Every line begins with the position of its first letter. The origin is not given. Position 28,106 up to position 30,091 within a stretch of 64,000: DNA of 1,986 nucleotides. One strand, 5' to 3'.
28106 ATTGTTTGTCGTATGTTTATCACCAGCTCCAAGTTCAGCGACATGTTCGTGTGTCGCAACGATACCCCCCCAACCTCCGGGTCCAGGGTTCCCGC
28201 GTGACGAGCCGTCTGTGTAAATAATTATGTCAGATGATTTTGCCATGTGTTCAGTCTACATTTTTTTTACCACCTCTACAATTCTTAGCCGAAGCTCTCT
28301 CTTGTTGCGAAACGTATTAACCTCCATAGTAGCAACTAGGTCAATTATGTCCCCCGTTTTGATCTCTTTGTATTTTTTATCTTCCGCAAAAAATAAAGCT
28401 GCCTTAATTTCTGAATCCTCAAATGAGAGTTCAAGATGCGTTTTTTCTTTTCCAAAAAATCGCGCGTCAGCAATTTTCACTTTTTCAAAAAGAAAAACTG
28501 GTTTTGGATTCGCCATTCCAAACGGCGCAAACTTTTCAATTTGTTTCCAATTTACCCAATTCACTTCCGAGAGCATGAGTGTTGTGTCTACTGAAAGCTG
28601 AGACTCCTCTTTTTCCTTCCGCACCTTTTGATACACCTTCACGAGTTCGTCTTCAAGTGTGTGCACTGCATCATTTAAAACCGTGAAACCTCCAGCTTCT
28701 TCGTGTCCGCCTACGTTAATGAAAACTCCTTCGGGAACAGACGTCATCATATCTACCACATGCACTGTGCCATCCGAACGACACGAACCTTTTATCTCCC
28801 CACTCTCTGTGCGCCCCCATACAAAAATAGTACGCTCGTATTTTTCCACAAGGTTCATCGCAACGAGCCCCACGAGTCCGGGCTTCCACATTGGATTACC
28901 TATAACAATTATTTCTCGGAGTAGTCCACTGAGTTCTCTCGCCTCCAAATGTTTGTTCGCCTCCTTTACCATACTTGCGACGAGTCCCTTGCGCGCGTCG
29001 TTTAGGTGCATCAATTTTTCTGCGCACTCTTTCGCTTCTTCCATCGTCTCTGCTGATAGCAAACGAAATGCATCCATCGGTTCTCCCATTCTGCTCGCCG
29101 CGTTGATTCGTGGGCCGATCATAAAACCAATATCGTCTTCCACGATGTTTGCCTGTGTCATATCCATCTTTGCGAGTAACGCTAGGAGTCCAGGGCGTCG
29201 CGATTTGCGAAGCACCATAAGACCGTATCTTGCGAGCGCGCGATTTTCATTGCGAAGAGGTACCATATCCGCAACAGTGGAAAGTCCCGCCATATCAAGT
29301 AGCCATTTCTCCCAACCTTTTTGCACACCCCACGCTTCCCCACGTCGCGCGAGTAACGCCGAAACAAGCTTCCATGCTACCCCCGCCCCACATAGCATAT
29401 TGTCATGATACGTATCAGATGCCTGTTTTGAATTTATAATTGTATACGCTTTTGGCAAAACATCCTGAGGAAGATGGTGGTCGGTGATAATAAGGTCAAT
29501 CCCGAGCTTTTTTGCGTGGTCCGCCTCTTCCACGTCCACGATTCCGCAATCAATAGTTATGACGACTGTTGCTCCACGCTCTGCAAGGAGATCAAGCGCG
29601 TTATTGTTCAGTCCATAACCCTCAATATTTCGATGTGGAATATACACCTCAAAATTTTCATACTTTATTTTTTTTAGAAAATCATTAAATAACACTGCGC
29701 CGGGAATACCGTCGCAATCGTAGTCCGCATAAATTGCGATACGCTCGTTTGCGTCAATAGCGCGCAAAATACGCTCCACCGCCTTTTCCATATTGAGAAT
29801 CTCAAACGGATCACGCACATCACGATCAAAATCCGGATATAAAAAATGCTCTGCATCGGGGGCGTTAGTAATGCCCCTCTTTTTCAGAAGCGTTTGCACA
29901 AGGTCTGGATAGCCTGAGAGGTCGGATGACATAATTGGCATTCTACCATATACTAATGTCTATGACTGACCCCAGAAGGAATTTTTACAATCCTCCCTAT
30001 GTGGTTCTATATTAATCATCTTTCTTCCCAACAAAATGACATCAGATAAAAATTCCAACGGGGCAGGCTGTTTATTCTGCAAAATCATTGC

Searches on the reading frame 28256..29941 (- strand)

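Call 64: search_protein_families(library=pfam, proteins=[window:28256-29941:-], max_evalue=0.001)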
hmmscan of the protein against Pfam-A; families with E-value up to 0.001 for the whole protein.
window:28256-29941:- (561 aa): 3 families
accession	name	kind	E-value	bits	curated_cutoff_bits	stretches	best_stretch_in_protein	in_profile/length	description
PF17768.7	RecJ_OB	-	3e-25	88.8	27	1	451-555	1-106/107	RecJ OB domain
PF01368.27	DHH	-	2.9e-21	76.5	28.1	1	67-197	1-104/125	DHH family, N-terminal domain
PF02272.25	DHHA1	-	6.2e-08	33.5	25.9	1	350-427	11-86/102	DHHA1 domain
